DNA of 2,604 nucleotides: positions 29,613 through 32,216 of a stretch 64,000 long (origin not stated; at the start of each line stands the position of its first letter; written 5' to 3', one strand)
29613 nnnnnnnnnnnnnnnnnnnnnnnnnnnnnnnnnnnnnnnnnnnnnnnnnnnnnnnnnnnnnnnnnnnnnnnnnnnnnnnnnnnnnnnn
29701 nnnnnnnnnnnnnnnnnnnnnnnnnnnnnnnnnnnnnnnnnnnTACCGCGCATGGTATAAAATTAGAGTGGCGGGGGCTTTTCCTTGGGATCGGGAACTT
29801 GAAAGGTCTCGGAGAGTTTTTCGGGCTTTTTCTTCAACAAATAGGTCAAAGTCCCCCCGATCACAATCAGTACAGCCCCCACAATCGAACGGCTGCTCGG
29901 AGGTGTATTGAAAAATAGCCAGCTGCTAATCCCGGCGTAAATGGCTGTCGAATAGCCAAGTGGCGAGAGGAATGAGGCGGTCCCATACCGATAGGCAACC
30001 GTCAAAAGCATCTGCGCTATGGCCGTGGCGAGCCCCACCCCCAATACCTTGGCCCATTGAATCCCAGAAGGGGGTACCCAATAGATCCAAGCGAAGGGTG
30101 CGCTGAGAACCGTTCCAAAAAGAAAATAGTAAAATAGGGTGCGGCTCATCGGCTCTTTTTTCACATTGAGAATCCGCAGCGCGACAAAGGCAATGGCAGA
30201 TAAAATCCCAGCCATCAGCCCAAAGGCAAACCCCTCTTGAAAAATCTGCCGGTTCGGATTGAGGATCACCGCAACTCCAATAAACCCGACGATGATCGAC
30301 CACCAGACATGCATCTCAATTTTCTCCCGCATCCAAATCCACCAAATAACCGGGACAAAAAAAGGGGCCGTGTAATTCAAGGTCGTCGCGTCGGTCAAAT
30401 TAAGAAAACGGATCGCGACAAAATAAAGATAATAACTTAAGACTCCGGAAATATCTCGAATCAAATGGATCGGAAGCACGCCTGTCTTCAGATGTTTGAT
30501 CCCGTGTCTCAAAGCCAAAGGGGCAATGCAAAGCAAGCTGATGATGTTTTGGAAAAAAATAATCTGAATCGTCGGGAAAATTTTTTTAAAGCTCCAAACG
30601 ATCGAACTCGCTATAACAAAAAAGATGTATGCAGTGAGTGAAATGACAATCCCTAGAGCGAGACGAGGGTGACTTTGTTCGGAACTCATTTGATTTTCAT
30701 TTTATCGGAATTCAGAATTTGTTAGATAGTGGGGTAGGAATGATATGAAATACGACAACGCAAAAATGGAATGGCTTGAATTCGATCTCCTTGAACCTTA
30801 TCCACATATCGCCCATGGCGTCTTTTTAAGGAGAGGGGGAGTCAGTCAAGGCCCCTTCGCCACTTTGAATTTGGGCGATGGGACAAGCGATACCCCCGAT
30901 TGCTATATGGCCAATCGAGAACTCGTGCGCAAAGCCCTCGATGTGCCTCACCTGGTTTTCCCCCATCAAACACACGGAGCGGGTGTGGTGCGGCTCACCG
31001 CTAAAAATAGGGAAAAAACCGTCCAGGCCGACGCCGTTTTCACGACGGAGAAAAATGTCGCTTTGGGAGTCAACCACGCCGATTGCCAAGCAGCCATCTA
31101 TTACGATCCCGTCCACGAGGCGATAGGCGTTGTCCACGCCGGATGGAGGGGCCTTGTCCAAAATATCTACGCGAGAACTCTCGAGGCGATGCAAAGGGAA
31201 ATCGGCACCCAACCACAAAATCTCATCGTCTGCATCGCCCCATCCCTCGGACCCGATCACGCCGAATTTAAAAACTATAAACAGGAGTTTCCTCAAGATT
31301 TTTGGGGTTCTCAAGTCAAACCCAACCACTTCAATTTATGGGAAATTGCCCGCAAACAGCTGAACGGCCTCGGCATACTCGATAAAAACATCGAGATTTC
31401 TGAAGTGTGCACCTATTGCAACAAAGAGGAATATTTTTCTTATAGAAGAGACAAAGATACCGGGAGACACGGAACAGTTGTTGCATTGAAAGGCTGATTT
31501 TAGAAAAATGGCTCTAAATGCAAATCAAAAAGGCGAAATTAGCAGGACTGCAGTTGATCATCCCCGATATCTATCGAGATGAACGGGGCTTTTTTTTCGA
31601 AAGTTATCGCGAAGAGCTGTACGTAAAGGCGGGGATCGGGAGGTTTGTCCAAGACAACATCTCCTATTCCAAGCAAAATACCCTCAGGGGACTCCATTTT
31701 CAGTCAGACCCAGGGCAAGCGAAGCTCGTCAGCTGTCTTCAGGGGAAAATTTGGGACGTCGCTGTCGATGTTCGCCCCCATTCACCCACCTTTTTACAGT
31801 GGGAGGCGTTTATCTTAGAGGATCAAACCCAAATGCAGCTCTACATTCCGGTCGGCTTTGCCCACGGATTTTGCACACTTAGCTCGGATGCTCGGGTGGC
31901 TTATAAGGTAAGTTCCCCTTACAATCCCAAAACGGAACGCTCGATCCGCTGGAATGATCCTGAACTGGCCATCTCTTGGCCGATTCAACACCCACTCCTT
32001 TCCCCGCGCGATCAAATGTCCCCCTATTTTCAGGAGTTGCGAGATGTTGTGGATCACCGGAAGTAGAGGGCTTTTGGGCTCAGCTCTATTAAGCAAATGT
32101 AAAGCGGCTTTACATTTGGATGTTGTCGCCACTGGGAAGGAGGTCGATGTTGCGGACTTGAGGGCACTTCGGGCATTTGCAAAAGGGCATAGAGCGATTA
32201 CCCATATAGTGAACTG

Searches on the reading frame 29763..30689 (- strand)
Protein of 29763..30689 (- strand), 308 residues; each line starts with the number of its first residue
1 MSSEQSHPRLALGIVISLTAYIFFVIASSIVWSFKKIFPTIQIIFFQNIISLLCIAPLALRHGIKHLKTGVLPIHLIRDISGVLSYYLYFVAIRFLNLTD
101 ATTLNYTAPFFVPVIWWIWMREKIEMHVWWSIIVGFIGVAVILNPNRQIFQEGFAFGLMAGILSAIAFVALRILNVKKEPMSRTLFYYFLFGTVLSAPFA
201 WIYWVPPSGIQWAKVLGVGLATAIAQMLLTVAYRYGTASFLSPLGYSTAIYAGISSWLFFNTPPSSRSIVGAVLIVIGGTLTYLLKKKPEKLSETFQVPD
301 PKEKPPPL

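Call 97: search_protein_families(library=pfam, proteins=[window:29763-30689:-], max_evalue=0.00001)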
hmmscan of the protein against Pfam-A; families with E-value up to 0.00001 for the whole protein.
window:29763-30689:- (308 aa): 1 family
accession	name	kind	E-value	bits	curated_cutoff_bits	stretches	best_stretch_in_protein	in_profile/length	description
PF00892.27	EamA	-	2.3e-27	96.4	28.2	2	153-282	3-133/135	EamA-like transporter family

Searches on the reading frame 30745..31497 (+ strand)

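Call 97: search_protein_families(library=pfam, proteins=[window:30745-31497:+], max_evalue=0.00001)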
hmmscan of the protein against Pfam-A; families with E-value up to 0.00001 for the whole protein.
window:30745-31497:+ (250 aa): 1 family
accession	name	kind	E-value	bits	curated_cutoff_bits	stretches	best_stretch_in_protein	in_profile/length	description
PF02578.20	Cu-oxidase_4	-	1.6e-65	221.3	22.9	1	28-246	2-237/238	Multi-copper polyphenol oxidoreductase laccase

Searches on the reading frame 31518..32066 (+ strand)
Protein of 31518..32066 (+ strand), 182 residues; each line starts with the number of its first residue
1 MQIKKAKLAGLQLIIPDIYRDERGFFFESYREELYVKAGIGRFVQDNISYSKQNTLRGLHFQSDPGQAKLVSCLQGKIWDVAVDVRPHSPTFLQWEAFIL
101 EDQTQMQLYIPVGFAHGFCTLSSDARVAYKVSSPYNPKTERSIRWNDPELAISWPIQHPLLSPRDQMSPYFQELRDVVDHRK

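Call 97: search_protein_families(library=pfam, proteins=[window:31518-32066:+], max_evalue=0.00001)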
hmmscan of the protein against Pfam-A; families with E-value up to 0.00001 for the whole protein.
window:31518-32066:+ (182 aa): 1 family
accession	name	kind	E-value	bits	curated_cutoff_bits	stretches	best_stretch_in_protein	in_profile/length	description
PF00908.23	dTDP_sugar_isom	-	3.3e-64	216.1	27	1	6-172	2-167/168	dTDP-4-dehydrorhamnose 3,5-epimerase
